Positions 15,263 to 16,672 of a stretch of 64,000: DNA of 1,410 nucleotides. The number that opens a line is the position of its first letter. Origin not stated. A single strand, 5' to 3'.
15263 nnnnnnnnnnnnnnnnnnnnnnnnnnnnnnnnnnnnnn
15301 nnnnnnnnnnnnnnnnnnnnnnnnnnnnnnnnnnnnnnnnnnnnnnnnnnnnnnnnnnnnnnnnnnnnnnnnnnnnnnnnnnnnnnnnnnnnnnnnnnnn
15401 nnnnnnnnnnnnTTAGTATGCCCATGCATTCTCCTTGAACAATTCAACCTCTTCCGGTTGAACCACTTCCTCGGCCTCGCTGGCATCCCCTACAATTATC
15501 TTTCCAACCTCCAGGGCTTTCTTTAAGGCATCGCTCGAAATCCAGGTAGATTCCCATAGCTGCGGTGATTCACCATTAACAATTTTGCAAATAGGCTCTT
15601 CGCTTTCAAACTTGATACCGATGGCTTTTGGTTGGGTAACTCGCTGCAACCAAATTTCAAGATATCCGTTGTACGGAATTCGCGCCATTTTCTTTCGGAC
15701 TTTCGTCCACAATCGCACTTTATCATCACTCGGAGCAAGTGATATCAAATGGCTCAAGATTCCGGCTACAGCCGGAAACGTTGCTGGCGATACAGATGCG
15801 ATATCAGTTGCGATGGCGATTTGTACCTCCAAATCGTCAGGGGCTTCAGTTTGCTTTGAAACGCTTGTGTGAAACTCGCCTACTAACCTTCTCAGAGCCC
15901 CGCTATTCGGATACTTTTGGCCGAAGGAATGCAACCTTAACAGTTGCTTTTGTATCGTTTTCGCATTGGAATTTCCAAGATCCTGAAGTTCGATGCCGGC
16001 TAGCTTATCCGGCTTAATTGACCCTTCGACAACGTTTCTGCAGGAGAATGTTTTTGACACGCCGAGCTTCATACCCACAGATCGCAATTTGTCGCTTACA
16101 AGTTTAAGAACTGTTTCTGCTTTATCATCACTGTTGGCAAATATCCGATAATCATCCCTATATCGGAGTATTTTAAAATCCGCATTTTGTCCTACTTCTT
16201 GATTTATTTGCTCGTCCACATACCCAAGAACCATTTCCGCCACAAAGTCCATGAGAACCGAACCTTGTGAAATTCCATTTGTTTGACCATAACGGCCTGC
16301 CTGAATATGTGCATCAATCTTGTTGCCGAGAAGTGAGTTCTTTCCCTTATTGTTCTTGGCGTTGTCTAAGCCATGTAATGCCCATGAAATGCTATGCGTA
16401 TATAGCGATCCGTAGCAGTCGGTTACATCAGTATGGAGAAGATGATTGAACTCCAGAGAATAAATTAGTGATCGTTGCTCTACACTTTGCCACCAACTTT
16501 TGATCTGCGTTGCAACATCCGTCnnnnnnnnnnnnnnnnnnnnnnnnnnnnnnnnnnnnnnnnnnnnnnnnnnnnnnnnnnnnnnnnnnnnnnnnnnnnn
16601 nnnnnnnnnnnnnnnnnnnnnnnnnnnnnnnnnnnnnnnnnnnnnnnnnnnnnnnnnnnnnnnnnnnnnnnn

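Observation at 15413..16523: Defence-class (Abi/UG-like) reverse transcriptase cassette decapitated by an IS21 insertion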

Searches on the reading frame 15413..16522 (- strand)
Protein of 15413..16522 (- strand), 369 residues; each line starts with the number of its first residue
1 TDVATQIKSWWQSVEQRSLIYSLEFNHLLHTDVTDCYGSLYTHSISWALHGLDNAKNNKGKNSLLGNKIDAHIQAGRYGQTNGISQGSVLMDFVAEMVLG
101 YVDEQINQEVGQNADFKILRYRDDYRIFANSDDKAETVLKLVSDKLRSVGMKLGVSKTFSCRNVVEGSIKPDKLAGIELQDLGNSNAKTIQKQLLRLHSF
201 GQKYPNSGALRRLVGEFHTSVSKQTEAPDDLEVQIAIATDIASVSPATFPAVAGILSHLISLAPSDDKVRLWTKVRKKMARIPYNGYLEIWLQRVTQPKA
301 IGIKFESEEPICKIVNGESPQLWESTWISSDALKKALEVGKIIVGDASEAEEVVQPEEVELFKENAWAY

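Call 5: search_protein_families(library=pfam, proteins=[window:15413-16522:-], max_evalue=1)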
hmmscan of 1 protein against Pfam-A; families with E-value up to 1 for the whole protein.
window:15413-16522:- (369 aa): 2 families
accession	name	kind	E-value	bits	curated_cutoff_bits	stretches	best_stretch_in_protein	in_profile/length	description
PF00078.32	RVT_1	-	3.3e-10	40.4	29.6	1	27-161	69-192/205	Reverse transcriptase (RNA-dependent DNA polymerase)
PF07500.19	TFIIS_M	-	0.047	14.5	29.2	1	139-194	50-106/114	Transcription factor S-II (TFIIS), central domain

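Call 6: search_protein_families(library=padloc, proteins=[window:15413-16522:-], max_evalue=1)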
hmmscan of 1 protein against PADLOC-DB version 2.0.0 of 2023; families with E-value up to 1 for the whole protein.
window:15413-16522:- (369 aa): 63 families (the best 25 are shown)
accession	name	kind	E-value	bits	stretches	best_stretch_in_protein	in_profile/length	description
PDLC03744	AbiP2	-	3.8e-140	466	1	2-366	133-487/489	DRT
PDLC03751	RT_UG14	-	3.8e-45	152.6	1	10-267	143-400/493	DRT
PDLC03748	Drt6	-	3.5e-40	136.3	1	10-258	108-346/511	DRT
PDLC02179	Drt4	-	5e-34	116.2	1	4-257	107-355/542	-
PDLC03784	Drt3b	-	5.3e-33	112.7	1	24-224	169-359/604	DRT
PDLC03752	Drt4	-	1.3e-32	111.6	1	13-158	118-256/467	DRT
PDLC02177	Drt4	-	1.7e-32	110.9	1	11-158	122-266/541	-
PDLC02178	Drt4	-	1.3e-31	108.1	1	21-158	144-276/506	-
PDLC02180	Drt4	-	5.7e-30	102.6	1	26-158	143-268/532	-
PDLC02176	Drt3b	-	1.3e-28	98.1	1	24-159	180-319/651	-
PDLC02348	AbiK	-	4.3e-28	96.8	1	24-159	140-266/544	AbiK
PDLC03743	AbiK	-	4.8e-28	96.7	1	24-159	143-269/546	DRT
PDLC03769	RT_UG30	-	2.5e-26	90.3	1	7-158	118-267/493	DRT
PDLC03770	RT_UG31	-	1e-21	75.7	1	9-158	107-241/456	DRT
PDLC03783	Drt8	-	5.3e-20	70.2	1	8-159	122-257/493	DRT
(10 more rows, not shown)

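Call 7: search_protein_families(library=ncbifam, proteins=[window:15413-16522:-], max_evalue=1)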
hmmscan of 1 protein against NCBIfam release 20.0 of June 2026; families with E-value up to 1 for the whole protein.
window:15413-16522:- (369 aa): 8 families
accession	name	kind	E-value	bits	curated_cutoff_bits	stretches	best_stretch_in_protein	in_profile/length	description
NF041749.1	Drt4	equivalog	4.4e-32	111.7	450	1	26-158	137-264/489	antiviral reverse transcriptase Drt4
NF041748.1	Drt3b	equivalog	3e-31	108.8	350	1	24-160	172-314/647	antiviral reverse transcriptase Drt3b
TIGR04416.1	group_II_RT_mat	equivalog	8.1e-11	41.6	300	1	24-158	121-249/353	group II intron reverse transcriptase/maturase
NF038233.2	retron_St85_RT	exception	1e-07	31.5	235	1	26-196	89-251/289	retron St85 family RNA-directed DNA polymerase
NF041750.1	Drt5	equivalog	5.3e-06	25.7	550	1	11-160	112-250/484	antiviral reverse transcriptase Drt5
NF041747.1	Drt3a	equivalog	4.8e-05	22.9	200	1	27-162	112-239/412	antiviral reverse transcriptase Drt3a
NF041746.1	Drt2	equivalog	0.00012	21.4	390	1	80-170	220-309/416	antiviral reverse transcriptase Drt2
TIGR04499.1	abortive_AbiA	subfamily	0.0006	18.6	250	1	85-162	203-291/615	AbiA family abortive infection protein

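Call 12: search_solved_structures(query=window:15413-16522:-, max_evalue=0.001, show_alignments=1)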
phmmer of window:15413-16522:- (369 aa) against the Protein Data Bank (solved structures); distinct sequences matched with E-value up to 0.001: 11.
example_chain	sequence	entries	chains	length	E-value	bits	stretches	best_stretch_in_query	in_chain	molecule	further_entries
7r08_A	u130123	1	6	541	2.7e-50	174.5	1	2-329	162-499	Reverse transcriptase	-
26cz_A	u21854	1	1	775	2.5e-16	62.8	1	23-170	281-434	Small ubiquitin-related modifier,RNA-directed DNA polymerase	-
9wy8_A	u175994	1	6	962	2e-13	53.3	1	14-168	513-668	Maltose/maltodextrin-binding periplasmic protein,Reverse transcriptase domain-containing p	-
9z6y_H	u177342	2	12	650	4.6e-13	52.1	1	24-158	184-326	Drt3b reverse transcriptase protein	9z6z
21ou_A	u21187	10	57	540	1.1e-11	47.6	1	29-159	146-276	Reverse transcriptase domain-containing protein | UG15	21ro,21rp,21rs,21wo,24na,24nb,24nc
9vdo_A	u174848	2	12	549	1.1e-11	47.5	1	29-159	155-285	Reverse transcriptase domain-containing protein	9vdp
9ltm_A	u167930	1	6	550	1.1e-11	47.5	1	29-159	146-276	Reverse transcriptase domain-containing protein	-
7r06_A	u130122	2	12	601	2.1e-10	43.4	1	28-135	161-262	AbiK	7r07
7z0z_A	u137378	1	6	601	2.1e-10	43.4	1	28-135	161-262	AbiK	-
9vdv_A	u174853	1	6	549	1.9e-09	40.2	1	29-158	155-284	Reverse transcriptase domain-containing protein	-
9luj_A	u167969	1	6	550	1.9e-09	40.2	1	29-158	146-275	Reverse transcriptase domain-containing protein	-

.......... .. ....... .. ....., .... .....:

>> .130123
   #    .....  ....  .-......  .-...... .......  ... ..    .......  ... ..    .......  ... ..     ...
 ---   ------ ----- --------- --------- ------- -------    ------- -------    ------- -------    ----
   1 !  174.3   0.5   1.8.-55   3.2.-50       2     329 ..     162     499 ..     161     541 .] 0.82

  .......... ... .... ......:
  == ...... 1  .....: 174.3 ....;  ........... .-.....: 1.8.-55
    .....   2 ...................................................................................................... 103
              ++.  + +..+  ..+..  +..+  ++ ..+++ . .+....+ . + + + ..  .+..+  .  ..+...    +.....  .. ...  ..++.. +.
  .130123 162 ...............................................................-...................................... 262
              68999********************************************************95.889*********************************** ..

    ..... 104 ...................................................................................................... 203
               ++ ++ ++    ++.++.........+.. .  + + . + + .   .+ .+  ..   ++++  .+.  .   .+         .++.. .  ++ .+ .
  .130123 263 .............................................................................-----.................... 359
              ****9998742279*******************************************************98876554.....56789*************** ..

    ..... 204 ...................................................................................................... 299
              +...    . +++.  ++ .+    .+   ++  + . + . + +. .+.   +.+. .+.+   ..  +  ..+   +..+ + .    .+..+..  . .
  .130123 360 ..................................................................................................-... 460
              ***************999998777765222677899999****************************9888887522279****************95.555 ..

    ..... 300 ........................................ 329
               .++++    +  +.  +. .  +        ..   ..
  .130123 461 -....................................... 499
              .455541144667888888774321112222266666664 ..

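Call 13: find_homologous_proteins(query=window:15413-16522:-, max_evalue=1e-10)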
Query window:15413-16522:- (369 aa): 5870 proteins with E <= 1e-10 among 8000 candidates; the best 120 are listed.
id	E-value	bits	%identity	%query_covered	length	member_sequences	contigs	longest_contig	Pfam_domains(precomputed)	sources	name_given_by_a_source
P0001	1.1e-221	753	89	100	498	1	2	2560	PF00078.33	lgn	-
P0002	5.9e-219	744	88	100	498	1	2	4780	PF00078.33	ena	-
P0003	2.6e-218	742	89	100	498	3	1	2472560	PF00078.33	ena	-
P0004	6.0e-216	734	88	100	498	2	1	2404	PF00078.33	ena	-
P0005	6.2e-216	734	87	100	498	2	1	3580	PF00078.33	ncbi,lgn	-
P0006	6.4e-216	734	87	100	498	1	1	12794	PF00078.33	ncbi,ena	-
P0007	6.4e-216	734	87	100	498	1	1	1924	PF00078.33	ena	-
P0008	8.8e-216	734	87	100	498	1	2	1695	PF00078.33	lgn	-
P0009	8.8e-216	734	88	100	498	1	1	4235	PF00078.33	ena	-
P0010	1.2e-215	733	87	100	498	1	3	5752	PF00078.33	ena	-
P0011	4.4e-215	731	87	100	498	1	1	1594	PF00078.33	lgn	-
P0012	8.2e-215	731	86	100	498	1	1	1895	PF00078.33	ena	-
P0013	8.2e-215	731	86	100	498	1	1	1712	PF00078.33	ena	-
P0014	2.0e-214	729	87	100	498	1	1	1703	PF00078.33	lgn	-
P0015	4.1e-214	728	86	100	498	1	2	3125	PF00078.33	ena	-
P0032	4.1e-208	709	84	100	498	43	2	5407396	PF00078.33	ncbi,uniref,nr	ncbi:RNA-directed DNA polymerase [Aromatoleum petrolei]|uniref:Reverse transcriptase domain-containi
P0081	8.8e-203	691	83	100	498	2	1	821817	PF00078.33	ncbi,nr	ncbi:MAG: RNA-directed DNA polymerase [Planctomycetes bacterium]|nr:RNA-directed DNA polymerase [Pla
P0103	5.1e-201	685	81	100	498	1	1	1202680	PF00078.33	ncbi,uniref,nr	ncbi:RNA-directed DNA polymerase [Geothrix sp. SG200]|uniref:RNA-directed DNA polymerase n=1 Tax=Geo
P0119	1.1e-199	681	81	100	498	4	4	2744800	PF00078.33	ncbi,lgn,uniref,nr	ncbi:conserved hypothetical protein [Thioalkalivibrio sp. K90mix]|uniref:RNA-directed DNA polymerase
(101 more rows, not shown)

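Call 19: find_encoding_contigs(protein=P0003, flank=8000, max_places=3)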
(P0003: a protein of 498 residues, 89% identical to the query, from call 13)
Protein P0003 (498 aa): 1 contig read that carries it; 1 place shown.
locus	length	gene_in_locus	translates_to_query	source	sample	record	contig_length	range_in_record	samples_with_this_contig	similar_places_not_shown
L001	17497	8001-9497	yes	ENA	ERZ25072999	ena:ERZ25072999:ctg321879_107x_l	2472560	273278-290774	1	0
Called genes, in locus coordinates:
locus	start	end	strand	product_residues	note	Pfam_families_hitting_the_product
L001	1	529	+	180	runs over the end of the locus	PF13542:HTH_Tnp_ISL3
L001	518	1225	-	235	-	PF14236:DruA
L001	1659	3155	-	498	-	PF13610:DDE_Tnp_IS240, PF13683:rve_3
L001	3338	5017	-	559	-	PF03050:DDE_Tnp_IS66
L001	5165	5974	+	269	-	PF01610:DDE_Tnp_ISL3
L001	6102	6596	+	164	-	PF20247:DUF6602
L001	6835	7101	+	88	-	-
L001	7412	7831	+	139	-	PF01850:PIN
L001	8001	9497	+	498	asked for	PF00078:RVT_1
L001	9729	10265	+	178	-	-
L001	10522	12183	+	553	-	PF03050:DDE_Tnp_IS66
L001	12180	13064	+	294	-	PF14236:DruA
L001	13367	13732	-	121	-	-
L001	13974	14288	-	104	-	-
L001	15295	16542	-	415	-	PF13439:Glyco_transf_4, PF00534:Glycos_transf_1, PF13692:Glyco_trans_1_4, PF13524:Glyco_trans_1_2 (weak)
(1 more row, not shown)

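Call 20: find_encoding_contigs(protein=P0032, flank=8000, max_places=3)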
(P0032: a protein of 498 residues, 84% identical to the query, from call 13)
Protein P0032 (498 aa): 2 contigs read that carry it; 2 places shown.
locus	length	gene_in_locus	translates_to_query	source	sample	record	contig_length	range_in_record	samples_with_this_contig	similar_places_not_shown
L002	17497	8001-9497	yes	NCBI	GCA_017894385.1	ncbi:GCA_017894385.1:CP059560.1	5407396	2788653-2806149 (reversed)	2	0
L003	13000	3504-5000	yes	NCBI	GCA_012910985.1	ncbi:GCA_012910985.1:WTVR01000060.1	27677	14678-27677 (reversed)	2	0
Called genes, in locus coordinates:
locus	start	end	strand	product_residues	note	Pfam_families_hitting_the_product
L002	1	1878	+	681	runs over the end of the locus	PF00004:AAA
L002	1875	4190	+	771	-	PF13699:eCIS_core, PF00691:OmpA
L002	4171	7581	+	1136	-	PF13699:eCIS_core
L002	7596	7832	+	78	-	-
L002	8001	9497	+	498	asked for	PF00078:RVT_1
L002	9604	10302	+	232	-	-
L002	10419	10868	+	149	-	-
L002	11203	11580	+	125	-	-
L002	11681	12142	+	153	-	-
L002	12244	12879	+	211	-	-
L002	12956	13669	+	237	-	-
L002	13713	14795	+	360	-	-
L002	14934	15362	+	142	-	PF03703:bPH_2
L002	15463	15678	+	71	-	-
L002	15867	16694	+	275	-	PF01582:TIR, PF13676:TIR_2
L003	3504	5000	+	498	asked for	PF00078:RVT_1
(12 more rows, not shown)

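Call 36: search_solved_structures(query=P0001, max_evalue=1e-20, show_alignments=1)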
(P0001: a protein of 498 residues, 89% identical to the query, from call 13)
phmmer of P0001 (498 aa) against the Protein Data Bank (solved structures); distinct sequences matched with E-value up to 1e-20: 1.
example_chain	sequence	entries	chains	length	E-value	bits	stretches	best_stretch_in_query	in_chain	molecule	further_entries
7r08_A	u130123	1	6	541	7.2e-76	259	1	1-458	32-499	Reverse transcriptase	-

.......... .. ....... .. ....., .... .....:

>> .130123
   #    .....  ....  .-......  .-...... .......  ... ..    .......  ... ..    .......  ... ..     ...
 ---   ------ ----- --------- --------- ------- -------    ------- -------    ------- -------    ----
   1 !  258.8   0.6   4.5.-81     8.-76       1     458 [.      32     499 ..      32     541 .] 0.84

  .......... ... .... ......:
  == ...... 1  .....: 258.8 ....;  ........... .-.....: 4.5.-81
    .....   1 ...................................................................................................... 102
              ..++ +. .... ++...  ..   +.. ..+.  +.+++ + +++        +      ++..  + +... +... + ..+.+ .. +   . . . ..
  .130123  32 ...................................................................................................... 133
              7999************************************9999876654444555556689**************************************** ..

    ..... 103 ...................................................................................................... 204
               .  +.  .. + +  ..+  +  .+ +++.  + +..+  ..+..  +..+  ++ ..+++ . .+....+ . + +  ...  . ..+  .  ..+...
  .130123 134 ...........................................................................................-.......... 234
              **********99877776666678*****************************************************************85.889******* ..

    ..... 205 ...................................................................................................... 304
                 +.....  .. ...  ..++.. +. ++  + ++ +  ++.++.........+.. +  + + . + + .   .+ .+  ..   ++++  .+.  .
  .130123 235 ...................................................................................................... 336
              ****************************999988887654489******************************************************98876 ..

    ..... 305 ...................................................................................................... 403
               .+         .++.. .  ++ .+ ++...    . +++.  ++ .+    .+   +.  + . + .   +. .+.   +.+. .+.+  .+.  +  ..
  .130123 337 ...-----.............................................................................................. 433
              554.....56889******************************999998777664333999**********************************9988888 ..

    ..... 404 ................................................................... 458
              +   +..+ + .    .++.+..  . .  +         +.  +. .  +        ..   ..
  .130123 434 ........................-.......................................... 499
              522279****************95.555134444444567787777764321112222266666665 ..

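Call 37: find_encoding_contigs(protein=P0119, flank=8000, max_places=2)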
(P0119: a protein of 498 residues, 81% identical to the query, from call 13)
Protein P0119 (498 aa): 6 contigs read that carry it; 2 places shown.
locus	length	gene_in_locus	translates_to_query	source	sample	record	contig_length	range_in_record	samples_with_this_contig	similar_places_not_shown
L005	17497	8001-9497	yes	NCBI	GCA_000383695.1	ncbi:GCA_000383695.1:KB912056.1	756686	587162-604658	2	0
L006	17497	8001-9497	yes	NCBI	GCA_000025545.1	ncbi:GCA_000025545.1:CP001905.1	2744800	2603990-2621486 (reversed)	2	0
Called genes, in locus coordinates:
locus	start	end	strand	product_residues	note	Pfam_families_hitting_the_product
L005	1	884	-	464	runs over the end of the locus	PF02397:Bac_transf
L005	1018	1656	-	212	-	PF02563:Poly_export, PF22461:SLBB_2 (weak), PF10531:SLBB (weak)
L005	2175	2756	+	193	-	PF02698:DUF218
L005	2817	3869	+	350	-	PF01073:3Beta_HSD, PF01370:Epimerase, PF02719:Polysacc_synt_2, PF04321:RmlD_sub_bind, PF13460:NAD_binding_10, PF16363:GDP_Man_Dehyd, PF07993:NAD_binding_4 (weak)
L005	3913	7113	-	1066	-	PF04851:ResIII, PF00270:DEAD, PF18766:SWI2_SNF2, PF00271:Helicase_C, PF11907:DUF3427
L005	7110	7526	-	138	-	PF00293:NUDIX, PF14815:NUDIX_4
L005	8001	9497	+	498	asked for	PF00078:RVT_1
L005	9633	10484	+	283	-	-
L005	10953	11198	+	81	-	-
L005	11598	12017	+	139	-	PF10604:Polyketide_cyc2, PF03364:Polyketide_cyc (weak)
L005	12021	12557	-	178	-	PF01327:Pep_deformylase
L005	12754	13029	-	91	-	PF04362:Iron_traffic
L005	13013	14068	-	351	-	PF00730:HhH-GPD, PF00633:HHH, PF14815:NUDIX_4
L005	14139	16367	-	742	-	PF05170:AsmA, PF05359:DUF748, PF13116:YhdP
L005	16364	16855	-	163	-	PF01967:MoaC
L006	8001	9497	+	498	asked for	PF00078:RVT_1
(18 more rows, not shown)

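Call 38: find_encoding_contigs(protein=P0103, flank=8000, max_places=2)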
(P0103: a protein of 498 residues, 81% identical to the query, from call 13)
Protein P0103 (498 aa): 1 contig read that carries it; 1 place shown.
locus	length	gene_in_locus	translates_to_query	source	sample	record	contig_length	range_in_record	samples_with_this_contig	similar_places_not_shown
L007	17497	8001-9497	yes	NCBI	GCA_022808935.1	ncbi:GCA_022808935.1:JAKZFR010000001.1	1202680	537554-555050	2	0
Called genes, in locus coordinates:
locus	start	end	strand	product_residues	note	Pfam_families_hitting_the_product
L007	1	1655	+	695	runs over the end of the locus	PF10459:Peptidase_S46, PF13365:Trypsin_2 (faint)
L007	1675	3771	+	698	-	PF10459:Peptidase_S46, PF00089:Trypsin (faint), PF13365:Trypsin_2 (faint)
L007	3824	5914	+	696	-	PF10459:Peptidase_S46, PF13365:Trypsin_2 (faint)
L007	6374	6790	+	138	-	PF05014:Nuc_deoxyrib_tr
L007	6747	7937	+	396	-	-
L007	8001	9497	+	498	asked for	PF00078:RVT_1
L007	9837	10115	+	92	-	-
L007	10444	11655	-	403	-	PF12704:MacB_PCD, PF02687:FtsX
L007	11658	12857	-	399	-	PF12704:MacB_PCD, PF02687:FtsX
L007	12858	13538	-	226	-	PF00005:ABC_tran, PF02463:SMC_N (faint), PF13304:AAA_21 (weak)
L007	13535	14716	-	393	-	PF25917:BSH_RND (weak), PF25973:BSH_CzcB (weak), PF25967:RND-MFP_C (weak)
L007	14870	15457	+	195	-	-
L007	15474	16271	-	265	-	PF00795:CN_hydrolase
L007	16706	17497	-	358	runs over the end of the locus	PF01266:DAO, PF13450:NAD_binding_8 (weak)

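Call 39: find_encoding_contigs(protein=P0081, flank=8000, max_places=2)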
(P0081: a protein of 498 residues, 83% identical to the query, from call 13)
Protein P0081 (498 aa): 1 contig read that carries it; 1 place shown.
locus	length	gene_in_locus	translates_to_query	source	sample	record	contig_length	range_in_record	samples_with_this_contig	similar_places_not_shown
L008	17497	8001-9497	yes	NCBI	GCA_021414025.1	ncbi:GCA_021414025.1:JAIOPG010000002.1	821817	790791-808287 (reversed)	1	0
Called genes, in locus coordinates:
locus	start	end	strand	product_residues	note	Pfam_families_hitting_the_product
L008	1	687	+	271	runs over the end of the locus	PF00149:Metallophos, PF13277:YmdB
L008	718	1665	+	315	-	PF01040:UbiA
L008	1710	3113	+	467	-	-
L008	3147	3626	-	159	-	PF08899:DUF1844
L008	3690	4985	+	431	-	-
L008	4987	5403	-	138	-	PF02021:UPF0102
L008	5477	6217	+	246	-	PF00117:GATase, PF07722:Peptidase_C26 (weak)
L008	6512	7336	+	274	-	-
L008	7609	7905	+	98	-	-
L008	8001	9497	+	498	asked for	PF00078:RVT_1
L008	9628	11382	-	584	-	PF14716:HHH_8, PF14520:HHH_5, PF14791:DNA_pol_B_thumb, PF02811:PHP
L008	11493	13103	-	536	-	PF00361:Proton_antipo_M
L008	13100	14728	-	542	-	PF00361:Proton_antipo_M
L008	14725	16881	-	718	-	PF00662:Proton_antipo_N, PF00361:Proton_antipo_M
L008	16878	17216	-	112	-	PF00420:Oxidored_q2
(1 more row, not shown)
